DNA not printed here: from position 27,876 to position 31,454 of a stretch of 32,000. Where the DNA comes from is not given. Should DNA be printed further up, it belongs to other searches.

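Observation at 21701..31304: Split-sensor three-component regulator (PhnD-like lipoprotein, kinase, NarL-type regulator) driving a B-C-A Mo oxidoreductase beside the ars island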

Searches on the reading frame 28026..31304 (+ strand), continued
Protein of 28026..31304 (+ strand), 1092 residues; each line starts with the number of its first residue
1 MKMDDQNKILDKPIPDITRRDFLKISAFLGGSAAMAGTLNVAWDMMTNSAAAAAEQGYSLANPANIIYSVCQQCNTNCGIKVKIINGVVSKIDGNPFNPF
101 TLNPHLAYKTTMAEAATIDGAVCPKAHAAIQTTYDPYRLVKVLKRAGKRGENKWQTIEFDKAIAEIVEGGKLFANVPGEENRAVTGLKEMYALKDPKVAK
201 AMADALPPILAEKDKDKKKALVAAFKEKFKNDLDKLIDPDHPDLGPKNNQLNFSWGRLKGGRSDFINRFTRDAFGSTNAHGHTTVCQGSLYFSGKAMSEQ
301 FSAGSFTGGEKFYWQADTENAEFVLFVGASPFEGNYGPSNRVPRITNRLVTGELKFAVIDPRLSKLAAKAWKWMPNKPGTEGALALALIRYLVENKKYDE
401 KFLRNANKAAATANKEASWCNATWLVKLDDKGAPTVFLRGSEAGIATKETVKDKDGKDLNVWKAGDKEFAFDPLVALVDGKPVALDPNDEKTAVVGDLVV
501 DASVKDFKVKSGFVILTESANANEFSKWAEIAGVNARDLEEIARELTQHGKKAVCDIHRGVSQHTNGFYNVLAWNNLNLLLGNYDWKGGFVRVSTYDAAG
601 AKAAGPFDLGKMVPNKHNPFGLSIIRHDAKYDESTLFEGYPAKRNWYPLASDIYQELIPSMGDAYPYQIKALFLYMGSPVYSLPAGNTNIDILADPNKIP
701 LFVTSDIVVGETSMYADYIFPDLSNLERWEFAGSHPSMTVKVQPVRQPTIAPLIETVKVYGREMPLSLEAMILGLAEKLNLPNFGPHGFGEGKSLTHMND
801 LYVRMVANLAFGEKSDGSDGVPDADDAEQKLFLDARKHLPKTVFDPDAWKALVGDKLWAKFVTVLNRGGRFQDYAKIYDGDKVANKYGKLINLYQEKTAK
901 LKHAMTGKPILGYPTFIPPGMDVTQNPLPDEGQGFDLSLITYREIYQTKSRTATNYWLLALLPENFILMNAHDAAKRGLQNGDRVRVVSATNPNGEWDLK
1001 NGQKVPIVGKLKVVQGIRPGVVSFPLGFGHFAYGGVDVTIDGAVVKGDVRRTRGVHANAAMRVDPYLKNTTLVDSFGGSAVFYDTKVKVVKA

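Call 47: get_annotated_region(hit=H29, flank=6000)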
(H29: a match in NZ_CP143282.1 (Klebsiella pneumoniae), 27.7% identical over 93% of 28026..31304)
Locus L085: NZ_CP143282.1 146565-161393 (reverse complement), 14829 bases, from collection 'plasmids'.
description: Klebsiella pneumoniae strain B18083 plasmid pB18083_2, complete sequence
organism: Klebsiella pneumoniae (NCBI taxid 573)
taxonomy: Bacteria; Pseudomonadota; Gammaproteobacteria; Enterobacterales; Enterobacteriaceae; Klebsiella; Klebsiella pneumoniae
host: -; source: cell culture,seawater; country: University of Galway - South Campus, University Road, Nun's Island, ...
typing (MOB-suite, as given by PLSDB): conjugative; replicon IncFIA,IncFII; relaxase MOBF,MOBF; mating-pair formation MPF_F
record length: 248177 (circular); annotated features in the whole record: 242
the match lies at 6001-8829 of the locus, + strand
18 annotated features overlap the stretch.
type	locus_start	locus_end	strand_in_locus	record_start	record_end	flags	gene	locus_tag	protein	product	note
CDS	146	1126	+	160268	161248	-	-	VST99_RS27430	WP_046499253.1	IS5-like element IS5 family transposase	GO:0006313 - DNA transposition [Evidence IEA]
CDS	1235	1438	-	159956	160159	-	fumD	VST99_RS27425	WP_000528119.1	fumarate hydratase FumD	-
CDS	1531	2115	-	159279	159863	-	ttrR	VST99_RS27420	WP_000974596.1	tetrathionate respiration response regulator TtrR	-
CDS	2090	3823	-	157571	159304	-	ttrS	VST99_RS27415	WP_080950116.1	tetrathionate respiration histidine kinase TtrS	-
CDS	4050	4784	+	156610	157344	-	ttrB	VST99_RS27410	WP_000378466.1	tetrathionate reductase subunit TtrB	-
CDS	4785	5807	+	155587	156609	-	ttrC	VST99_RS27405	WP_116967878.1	tetrathionate reductase subunit TtrC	-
CDS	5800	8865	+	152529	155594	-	ttrA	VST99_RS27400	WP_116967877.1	tetrathionate reductase subunit TtrA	-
CDS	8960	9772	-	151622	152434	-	-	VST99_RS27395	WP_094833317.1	MetQ/NlpA family ABC transporter substrate-binding protein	-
CDS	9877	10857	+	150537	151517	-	-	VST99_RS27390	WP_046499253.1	IS5-like element IS5 family transposase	GO:0006313 - DNA transposition [Evidence IEA]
CDS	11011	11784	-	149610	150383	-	-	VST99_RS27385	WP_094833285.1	hypothetical protein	-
CDS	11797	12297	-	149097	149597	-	-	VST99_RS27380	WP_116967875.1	HEPN family nuclease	-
CDS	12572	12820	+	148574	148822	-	-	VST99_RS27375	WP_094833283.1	hypothetical protein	-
CDS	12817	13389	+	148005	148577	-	-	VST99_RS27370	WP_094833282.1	hypothetical protein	-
CDS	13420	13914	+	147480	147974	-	-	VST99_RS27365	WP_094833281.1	DNA-binding protein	-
CDS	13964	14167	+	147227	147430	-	-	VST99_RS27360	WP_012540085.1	HHA domain-containing protein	-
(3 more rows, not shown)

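Call 48: get_annotated_region(hit=H1, flank=8000)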
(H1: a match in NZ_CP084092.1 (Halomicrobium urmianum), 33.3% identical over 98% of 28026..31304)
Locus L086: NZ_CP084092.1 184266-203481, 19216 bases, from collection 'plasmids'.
description: Halomicrobium urmianum strain IBRC-M: 10911 plasmid unnamed2, complete sequence
organism: Halomicrobium urmianum (NCBI taxid 1586233)
taxonomy: Archaea; Euryarchaeota; Halobacteria; Halobacteriales; Haloarculaceae; Halomicrobium; Halomicrobium urmianum
host: -; source: cell culture,salt lake; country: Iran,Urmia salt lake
typing (MOB-suite, as given by PLSDB): non-mobilizable
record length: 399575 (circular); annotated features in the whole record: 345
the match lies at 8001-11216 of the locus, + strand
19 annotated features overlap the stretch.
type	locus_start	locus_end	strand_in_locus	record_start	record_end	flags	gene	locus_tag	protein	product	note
CDS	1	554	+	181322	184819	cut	-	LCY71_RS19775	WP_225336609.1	PAS domain-containing protein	-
CDS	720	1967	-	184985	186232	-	-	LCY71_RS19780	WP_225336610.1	M20/M25/M40 family metallo-hydrolase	-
CDS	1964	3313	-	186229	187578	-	-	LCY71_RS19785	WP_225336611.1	FAD-dependent oxidoreductase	-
CDS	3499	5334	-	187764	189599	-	-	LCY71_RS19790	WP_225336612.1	bacterio-opsin activator domain-containing protein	-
CDS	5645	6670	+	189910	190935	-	-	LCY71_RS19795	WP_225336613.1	4Fe-4S dicluster domain-containing protein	-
CDS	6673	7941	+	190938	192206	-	nrfD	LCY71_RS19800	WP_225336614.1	NrfD/PsrC family molybdoenzyme membrane anchor subunit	-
CDS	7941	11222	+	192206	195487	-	-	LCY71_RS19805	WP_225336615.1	molybdopterin-dependent oxidoreductase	-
CDS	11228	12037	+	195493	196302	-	-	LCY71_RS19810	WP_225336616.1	molecular chaperone TorD family protein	-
CDS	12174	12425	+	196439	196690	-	-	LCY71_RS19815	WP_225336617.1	hypothetical protein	-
CDS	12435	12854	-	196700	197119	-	-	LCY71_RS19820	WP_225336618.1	hypothetical protein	-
CDS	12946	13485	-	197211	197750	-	-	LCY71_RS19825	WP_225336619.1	hypothetical protein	-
CDS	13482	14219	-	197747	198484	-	-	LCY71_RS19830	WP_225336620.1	DsbA family protein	-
CDS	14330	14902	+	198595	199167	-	-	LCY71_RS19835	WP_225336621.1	class I SAM-dependent methyltransferase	-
CDS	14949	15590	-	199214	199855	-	-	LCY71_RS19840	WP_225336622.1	class I SAM-dependent methyltransferase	-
CDS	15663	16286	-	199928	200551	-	-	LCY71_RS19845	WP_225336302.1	universal stress protein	-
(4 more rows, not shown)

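Call 49: get_annotated_region(hit=H15, flank=8000)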
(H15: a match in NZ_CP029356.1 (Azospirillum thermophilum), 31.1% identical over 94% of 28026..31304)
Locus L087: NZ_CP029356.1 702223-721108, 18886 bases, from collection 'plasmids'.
description: Azospirillum thermophilum strain CFH 70021 plasmid unnamed1
organism: Azospirillum thermophilum (NCBI taxid 2202148)
taxonomy: Bacteria; Pseudomonadota; Alphaproteobacteria; Rhodospirillales; Azospirillaceae; Azospirillum; Azospirillum thermophilum
host: -; source: cell culture,hot spring; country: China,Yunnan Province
typing (MOB-suite, as given by PLSDB): non-mobilizable
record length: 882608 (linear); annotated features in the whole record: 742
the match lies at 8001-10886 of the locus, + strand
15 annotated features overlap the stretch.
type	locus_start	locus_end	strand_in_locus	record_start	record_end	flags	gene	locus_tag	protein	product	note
CDS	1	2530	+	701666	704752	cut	-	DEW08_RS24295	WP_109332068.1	MexW/MexI family multidrug efflux RND transporter permease subunit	GO:0055085 - transmembrane transport [Evidence IEA]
CDS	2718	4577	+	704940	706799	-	-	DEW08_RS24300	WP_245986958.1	sensor histidine kinase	-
CDS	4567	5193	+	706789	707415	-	-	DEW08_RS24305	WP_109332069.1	response regulator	GO:0000160 - phosphorelay signal transduction system [Evidence IEA]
CDS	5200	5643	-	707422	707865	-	trxC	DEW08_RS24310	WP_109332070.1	thioredoxin TrxC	GO:0006662 - glycerol ether metabolic process [Evidence IEA]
CDS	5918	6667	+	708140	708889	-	dsrO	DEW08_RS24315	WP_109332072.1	sulfate reduction electron transfer complex DsrMKJOP subunit DsrO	GO:0019420 - dissimilatory sulfate reduction [Evidence IEA]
CDS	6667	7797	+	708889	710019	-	nrfD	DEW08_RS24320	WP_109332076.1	NrfD/PsrC family molybdoenzyme membrane anchor subunit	-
CDS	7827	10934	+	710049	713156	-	-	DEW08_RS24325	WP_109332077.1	molybdopterin-dependent oxidoreductase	-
CDS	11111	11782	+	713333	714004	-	-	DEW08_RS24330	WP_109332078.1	response regulator transcription factor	GO:0000160 - phosphorelay signal transduction system [Evidence IEA]; GO:0006355 - regulation of DNA-templated ...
CDS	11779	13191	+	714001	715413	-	-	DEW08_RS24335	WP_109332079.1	HAMP domain-containing sensor histidine kinase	GO:0007165 - signal transduction [Evidence IEA]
CDS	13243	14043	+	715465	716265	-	-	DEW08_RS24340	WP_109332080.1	MipA/OmpV family protein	-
CDS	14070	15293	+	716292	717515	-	-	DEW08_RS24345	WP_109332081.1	glycosyltransferase family 87 protein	-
CDS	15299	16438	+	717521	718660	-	-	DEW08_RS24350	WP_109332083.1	FtsX-like permease family protein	-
CDS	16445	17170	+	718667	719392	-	-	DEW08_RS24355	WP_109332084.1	ABC transporter ATP-binding protein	-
CDS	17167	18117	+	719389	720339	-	-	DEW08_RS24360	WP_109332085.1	HlyD family efflux transporter periplasmic adaptor subunit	-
CDS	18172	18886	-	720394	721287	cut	-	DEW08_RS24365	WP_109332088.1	LysR family transcriptional regulator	-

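Call 60: search_solved_structures(query=A1, max_evalue=1e-20, show_alignments=2)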
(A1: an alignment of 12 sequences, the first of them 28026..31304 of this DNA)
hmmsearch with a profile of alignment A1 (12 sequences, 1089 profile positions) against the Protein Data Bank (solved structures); distinct sequences matched with E-value up to 1e-20: 2.
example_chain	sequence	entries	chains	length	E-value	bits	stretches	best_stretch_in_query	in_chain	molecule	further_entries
2vpw_A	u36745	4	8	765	8.7e-43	149.5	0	316-403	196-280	THIOSULFATE REDUCTASE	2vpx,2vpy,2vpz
6cz7_A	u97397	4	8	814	7e-34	120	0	263-392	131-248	ArrA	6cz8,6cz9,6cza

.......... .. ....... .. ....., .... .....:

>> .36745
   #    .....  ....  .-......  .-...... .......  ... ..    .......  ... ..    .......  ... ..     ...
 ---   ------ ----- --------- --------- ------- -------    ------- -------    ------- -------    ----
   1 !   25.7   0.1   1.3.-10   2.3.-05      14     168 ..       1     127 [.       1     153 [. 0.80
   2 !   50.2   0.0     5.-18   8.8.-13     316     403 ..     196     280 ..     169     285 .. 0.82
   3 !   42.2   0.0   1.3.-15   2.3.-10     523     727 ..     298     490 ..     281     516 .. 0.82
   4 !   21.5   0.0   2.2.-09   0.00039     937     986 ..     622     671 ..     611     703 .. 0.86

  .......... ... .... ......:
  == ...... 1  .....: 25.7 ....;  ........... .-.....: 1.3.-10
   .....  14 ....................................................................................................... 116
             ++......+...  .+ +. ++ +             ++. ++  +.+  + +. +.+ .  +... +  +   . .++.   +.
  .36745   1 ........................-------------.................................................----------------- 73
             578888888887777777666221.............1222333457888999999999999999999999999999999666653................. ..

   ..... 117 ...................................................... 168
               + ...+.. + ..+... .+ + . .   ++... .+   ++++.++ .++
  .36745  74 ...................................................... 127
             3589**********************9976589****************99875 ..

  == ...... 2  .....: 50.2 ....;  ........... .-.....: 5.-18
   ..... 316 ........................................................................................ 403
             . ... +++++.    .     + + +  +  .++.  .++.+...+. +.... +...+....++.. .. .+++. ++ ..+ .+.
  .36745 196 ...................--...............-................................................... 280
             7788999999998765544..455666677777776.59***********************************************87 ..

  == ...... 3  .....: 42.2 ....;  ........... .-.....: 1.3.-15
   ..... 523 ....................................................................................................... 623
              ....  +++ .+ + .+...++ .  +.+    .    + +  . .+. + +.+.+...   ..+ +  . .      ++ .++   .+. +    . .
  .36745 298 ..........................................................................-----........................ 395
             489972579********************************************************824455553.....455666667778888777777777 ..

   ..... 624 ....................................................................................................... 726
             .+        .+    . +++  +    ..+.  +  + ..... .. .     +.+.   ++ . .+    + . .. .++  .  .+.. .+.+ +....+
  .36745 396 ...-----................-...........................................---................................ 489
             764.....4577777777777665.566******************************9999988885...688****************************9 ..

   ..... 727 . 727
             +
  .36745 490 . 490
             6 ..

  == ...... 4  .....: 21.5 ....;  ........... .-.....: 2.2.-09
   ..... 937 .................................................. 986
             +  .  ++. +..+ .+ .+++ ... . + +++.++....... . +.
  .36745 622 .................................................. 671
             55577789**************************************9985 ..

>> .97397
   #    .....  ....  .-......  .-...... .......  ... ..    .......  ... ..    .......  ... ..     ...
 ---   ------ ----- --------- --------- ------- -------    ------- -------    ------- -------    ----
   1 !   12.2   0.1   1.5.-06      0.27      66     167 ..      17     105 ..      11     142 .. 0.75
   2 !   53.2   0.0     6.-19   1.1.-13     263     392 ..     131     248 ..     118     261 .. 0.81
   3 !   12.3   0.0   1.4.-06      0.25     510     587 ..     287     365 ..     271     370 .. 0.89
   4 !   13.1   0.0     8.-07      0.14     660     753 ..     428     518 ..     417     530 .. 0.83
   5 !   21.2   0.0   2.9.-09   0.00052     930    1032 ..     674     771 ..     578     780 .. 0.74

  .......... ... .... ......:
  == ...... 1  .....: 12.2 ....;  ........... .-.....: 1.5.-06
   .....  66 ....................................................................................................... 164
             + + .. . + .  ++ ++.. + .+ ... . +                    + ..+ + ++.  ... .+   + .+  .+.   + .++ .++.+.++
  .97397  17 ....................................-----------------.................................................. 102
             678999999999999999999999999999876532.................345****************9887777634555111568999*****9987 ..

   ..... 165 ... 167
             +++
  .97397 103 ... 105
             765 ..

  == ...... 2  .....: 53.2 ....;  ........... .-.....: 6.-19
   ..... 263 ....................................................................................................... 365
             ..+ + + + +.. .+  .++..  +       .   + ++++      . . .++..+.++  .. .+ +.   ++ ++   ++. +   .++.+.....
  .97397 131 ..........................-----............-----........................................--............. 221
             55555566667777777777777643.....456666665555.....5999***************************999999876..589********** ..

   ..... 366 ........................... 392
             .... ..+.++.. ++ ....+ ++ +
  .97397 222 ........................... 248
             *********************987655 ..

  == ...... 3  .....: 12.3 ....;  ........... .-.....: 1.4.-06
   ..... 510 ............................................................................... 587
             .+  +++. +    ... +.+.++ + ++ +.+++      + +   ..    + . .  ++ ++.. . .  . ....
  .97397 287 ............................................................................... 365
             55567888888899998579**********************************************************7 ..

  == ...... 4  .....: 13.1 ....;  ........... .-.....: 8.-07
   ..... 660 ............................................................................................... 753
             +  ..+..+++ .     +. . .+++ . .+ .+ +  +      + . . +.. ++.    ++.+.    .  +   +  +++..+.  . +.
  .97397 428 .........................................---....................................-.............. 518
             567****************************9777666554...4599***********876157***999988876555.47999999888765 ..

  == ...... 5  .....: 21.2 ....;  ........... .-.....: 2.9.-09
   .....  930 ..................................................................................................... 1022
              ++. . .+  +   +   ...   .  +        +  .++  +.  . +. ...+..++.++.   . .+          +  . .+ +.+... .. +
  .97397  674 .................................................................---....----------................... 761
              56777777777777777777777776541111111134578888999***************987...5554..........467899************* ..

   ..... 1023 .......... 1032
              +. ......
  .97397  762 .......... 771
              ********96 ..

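Call 68: search_protein_representatives(protein=window:28026-31304:+)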
Query: 1092 residues. Proteins with E-value up to 0.001 (for the whole library): 3932; up to 1e-10: 1539; up to 1e-30: 349. The best 150 are listed.
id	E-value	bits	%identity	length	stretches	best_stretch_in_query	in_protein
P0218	0.0e+00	1329.6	59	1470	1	28-1090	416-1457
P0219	0.0e+00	1248.9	54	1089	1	14-1089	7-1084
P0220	0.0e+00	1057.7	49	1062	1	9-1092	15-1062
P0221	0.0e+00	1020.4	47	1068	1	17-1089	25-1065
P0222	2.9e-275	932.8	46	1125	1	17-1090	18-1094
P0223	3.2e-265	899.5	44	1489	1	15-1091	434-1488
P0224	7.6e-249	845.3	44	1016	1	16-1092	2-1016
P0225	1.1e-247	841.5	45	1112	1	16-1091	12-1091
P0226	1.7e-208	711.7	46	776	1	307-1091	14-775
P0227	1.6e-207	708.5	45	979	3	480-1091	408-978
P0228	1.8e-205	701.7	57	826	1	18-629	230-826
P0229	1.7e-204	698.5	40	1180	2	18-879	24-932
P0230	4.2e-186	637.6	42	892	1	221-1092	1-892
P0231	1.4e-180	619.3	59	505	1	17-521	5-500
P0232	2.3e-175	602.0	38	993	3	17-452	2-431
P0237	5.3e-158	544.5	38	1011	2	236-1091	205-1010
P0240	1.3e-151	523.4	37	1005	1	18-1085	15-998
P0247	8.7e-136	471.0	37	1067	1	16-1044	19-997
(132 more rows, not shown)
